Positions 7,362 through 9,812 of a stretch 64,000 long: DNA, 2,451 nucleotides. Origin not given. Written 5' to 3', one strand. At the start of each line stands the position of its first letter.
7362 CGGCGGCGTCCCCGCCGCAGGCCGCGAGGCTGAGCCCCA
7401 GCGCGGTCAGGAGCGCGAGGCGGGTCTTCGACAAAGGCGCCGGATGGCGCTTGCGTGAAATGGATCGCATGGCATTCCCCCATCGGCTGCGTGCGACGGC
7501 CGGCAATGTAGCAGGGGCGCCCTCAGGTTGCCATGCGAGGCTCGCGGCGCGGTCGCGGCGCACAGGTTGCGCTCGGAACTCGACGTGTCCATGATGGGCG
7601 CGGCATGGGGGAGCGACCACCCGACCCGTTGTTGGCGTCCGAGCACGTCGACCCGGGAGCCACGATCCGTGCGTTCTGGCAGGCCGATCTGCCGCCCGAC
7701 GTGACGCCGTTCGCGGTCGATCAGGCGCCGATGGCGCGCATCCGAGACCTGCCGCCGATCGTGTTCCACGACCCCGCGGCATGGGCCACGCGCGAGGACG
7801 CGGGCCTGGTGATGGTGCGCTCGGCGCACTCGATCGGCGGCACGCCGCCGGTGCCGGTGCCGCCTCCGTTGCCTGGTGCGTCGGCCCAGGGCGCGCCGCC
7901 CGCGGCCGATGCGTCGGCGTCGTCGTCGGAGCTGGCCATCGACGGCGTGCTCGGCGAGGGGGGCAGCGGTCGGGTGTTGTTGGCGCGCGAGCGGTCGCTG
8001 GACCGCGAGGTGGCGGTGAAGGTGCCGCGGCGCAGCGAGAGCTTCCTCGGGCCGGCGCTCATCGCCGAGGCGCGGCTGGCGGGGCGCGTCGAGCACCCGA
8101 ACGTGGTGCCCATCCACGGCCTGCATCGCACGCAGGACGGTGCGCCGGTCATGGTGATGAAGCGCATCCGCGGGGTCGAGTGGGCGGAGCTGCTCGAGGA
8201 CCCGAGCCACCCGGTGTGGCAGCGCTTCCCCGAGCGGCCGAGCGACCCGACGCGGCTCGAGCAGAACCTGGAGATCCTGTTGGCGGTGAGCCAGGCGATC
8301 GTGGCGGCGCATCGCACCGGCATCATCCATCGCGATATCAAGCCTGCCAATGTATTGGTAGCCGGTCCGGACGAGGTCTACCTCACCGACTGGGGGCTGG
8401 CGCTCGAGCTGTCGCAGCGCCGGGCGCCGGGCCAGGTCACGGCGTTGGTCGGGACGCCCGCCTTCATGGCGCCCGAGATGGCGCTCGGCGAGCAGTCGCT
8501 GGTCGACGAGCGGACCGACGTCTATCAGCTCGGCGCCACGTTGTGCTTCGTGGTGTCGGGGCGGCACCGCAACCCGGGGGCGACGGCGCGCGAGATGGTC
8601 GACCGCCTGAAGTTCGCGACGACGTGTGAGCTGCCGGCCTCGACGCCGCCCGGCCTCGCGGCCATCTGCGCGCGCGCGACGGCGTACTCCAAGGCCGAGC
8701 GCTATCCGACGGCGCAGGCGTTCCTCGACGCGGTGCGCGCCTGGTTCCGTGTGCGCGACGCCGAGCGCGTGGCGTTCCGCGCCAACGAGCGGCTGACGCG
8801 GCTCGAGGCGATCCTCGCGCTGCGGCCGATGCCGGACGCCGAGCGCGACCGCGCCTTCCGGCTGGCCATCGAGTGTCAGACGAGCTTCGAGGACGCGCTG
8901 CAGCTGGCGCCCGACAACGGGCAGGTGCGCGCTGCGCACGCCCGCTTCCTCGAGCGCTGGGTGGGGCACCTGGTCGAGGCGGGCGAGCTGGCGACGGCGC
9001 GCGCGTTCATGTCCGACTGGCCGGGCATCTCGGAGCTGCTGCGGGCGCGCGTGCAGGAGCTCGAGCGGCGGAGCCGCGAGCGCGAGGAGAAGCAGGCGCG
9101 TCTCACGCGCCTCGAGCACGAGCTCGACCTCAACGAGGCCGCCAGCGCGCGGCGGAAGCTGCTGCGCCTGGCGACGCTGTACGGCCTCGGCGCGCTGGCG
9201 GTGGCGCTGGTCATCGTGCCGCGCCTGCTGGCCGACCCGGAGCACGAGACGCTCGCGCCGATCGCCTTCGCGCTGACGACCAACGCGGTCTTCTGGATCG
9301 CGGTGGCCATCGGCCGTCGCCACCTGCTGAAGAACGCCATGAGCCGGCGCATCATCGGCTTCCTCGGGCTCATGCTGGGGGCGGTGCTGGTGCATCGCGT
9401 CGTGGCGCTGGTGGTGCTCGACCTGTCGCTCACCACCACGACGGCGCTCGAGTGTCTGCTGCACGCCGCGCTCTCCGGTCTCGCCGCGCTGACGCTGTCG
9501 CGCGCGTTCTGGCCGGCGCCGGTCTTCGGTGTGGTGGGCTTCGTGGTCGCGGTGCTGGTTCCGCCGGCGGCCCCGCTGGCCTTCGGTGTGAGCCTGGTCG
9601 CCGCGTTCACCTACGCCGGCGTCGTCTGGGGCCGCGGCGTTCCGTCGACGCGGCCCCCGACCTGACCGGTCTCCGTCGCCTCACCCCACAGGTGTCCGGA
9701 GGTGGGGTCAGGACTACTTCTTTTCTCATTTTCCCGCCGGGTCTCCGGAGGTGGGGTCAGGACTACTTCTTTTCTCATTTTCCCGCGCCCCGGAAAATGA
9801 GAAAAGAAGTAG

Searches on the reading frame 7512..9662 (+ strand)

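Call 13: search_protein_families(library=pfam, proteins=[window:7512-9662:+], max_evalue=0.01)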
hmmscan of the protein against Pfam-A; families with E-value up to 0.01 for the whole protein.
window:7512-9662:+ (717 aa): 4 families
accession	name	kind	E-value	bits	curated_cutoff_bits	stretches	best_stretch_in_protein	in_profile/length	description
PF00069.31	Pkinase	-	4.4e-30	105.4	31.7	1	145-362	5-209/263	Protein kinase domain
PF07714.23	PK_Tyr_Ser-Thr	-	5.1e-23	82.1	23.1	1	143-398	3-249/258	Protein tyrosine and serine/threonine kinase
PF17667.7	Pkinase_fungal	-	9.7e-05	21.7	24.1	1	252-327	285-368/387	Fungal protein kinase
PF01636.29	APH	-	0.0025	18.1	23.2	1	248-297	146-197/239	Phosphotransferase enzyme family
